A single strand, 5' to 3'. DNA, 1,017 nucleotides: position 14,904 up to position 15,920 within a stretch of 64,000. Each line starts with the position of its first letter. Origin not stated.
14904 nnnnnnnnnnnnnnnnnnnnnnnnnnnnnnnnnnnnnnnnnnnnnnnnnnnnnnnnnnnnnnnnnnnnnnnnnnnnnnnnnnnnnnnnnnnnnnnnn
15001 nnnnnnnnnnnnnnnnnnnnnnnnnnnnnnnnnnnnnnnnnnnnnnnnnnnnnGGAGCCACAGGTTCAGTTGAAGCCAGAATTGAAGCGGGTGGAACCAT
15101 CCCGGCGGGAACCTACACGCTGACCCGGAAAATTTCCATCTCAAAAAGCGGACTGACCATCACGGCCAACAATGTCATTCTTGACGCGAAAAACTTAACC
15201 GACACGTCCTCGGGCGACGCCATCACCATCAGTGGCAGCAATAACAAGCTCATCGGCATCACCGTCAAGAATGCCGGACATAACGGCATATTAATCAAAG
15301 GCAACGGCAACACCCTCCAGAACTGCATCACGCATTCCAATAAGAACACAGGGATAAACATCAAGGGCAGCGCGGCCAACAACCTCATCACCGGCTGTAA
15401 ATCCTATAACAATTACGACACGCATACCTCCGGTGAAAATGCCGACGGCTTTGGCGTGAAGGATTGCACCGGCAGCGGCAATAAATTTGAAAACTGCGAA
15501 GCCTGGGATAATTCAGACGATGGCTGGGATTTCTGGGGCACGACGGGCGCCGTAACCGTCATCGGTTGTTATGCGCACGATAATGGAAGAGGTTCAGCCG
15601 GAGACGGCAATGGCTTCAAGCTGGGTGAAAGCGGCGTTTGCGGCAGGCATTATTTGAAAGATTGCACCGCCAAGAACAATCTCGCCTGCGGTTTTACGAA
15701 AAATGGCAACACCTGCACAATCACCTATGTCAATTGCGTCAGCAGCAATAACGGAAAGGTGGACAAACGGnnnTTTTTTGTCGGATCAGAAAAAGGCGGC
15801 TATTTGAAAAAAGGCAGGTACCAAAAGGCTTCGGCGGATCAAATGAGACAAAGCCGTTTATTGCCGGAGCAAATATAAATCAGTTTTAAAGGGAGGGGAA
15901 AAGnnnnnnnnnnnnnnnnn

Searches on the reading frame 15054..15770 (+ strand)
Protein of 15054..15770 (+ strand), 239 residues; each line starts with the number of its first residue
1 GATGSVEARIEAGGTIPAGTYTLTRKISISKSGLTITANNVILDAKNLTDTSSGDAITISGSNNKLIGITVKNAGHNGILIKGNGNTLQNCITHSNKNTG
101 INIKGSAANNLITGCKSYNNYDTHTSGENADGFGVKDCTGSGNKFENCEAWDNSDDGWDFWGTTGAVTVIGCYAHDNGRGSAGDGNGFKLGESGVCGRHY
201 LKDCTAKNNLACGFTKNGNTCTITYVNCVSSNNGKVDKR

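Call 49: find_homologous_proteins(query=window:15054-15770:+, max_evalue=1e-30)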
Query seq(239 aa) (239 aa): 27 proteins with E <= 1e-30 among 500 candidates.
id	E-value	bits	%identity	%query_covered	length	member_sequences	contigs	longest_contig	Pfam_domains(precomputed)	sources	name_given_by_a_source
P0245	1.0e-110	387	78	98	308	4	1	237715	PF13229.13,PF22842.4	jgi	jgi:hypothetical protein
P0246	1.6e-106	373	74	100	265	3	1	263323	PF13229.13,PF22842.4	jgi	-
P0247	6.2e-88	312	67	98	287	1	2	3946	PF13229.13,PF22842.4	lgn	-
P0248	2.4e-87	310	64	98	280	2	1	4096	PF13229.13,PF22842.4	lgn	-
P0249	6.8e-73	263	58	98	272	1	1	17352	PF13229.13,PF22842.4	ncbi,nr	ncbi:MAG: right-handed parallel beta-helix repeat-containing protein [Bacillota bacterium]|nr:right-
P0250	1.3e-72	262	57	100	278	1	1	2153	PF13229.13,PF22842.4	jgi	jgi:parallel beta-helix repeat protein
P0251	2.0e-61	226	64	72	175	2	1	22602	PF13229.13,PF22842.4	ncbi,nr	ncbi:MAG: right-handed parallel beta-helix repeat-containing protein [Desulfobacteraceae bacterium]|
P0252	2.3e-47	180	49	88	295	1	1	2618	PF13229.13,PF22842.4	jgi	jgi:hypothetical protein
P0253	1.8e-40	157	41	91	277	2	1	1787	PF13229.13,PF22842.4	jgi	jgi:hypothetical protein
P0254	7.8e-39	152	46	97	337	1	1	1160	PF13229.13,PF22842.4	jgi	jgi:hypothetical protein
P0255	1.9e-38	150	44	92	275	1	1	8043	PF13229.13,PF22842.4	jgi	jgi:parallel beta-helix repeat protein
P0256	8.1e-38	148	46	97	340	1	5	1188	PF13229.13,PF22842.4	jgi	jgi:hypothetical protein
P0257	6.3e-37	145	43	92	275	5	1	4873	PF13229.13,PF22842.4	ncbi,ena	-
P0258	1.1e-33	135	41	91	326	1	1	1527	PF13229.13,PF22842.4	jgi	jgi:hypothetical protein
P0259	1.1e-32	132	43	82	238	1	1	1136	PF13229.13,PF22842.4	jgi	jgi:hypothetical protein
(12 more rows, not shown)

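Call 50: find_encoding_contigs(protein=P0245, flank=10000, max_places=3)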
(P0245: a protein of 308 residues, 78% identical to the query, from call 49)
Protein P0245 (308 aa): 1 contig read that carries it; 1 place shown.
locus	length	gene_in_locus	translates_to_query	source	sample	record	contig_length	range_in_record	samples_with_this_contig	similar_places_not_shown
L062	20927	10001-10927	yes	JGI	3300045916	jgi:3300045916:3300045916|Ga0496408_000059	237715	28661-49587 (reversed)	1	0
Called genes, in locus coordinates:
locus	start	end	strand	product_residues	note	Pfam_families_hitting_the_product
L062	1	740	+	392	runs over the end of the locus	PF03562:MltA, PF06725:3D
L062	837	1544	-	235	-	PF16537:T2SSB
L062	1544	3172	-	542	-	PF13191:AAA_16, PF13401:AAA_22, PF01471:PG_binding_1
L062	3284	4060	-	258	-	PF04055:Radical_SAM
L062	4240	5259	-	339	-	PF13717:Zn_ribbon_4, PF13719:Zn_ribbon_5, PF11906:DUF3426 (weak)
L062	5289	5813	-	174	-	PF00156:Pribosyltran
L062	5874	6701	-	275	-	-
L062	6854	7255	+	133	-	-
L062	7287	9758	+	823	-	PF19864:Radical_SAM_N2, PF04055:Radical_SAM, PF10105:DUF2344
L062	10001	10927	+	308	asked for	PF22842:Pel9A-like_beta_helix, PF13229:Beta_helix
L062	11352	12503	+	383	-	PF04616:Glyco_hydro_43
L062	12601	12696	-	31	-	-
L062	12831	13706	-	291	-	PF13406:SLT_2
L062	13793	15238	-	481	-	PF02203:TarH, PF12729:4HB_MCP_1, PF00015:MCPsignal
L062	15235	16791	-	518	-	PF02203:TarH (faint), PF12729:4HB_MCP_1, PF00015:MCPsignal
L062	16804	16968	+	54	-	-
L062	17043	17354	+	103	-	PF00829:Ribosomal_L21p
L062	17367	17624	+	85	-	PF01016:Ribosomal_L27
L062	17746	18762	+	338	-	PF01018:GTP1_OBG, PF01926:MMR_HSR1, PF02421:FeoB_N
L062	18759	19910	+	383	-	PF00696:AA_kinase, PF01472:PUA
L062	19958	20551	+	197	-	PF04011:LemA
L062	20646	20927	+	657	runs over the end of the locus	PF01435:Peptidase_M48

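Call 51: find_encoding_contigs(protein=P0246, flank=10000, max_places=3)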
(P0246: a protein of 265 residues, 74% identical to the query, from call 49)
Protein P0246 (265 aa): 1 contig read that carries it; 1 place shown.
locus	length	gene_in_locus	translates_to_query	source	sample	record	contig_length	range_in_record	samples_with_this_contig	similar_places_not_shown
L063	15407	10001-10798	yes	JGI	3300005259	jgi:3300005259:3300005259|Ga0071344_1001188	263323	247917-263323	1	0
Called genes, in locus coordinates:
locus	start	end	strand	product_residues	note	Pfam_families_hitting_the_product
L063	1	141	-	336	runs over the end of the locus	PF08305:NPCBM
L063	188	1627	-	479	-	PF02629:CoA_binding, PF13380:CoA_binding_2, PF13607:Succ_CoA_lig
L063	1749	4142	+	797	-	PF20966:MASE6, PF00989:PAS, PF13426:PAS_9, PF00512:HisKA (weak), PF02518:HATPase_c, PF00072:Response_reg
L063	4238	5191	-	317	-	PF12146:Hydrolase_4, PF00561:Abhydrolase_1, PF12697:Abhydrolase_6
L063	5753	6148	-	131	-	-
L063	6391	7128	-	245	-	PF01670:Glyco_hydro_12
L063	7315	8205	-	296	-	PF12740:PETase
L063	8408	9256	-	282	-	PF12740:PETase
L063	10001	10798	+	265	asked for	PF22842:Pel9A-like_beta_helix, PF13229:Beta_helix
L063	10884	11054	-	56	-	-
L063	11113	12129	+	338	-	PF04616:Glyco_hydro_43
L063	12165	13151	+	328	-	PF01095:Pectinesterase, PF13229:Beta_helix (weak)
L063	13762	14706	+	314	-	PF00561:Abhydrolase_1 (weak), PF02089:Palm_thioest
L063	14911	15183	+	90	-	-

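Call 65: find_encoding_contigs(protein=P0247, flank=4000, max_places=4)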
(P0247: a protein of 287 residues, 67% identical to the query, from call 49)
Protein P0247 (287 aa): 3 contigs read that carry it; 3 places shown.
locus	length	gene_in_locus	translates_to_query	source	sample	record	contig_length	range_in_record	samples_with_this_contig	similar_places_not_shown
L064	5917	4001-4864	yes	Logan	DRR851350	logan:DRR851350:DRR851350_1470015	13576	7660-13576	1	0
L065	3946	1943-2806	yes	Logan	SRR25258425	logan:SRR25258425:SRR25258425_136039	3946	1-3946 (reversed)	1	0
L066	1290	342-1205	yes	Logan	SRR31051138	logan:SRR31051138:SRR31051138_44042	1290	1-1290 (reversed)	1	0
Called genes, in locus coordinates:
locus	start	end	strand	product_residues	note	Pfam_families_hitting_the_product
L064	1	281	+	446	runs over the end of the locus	PF02550:AcetylCoA_hydro, PF13336:AcetylCoA_hyd_C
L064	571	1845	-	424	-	PF11288:DUF3089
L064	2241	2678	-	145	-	-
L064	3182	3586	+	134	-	-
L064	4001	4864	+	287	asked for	PF22842:Pel9A-like_beta_helix, PF13229:Beta_helix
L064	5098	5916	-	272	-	?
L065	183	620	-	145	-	-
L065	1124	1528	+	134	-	-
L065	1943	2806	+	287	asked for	PF22842:Pel9A-like_beta_helix, PF13229:Beta_helix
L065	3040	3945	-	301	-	?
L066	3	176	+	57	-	?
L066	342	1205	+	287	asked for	PF22842:Pel9A-like_beta_helix, PF13229:Beta_helix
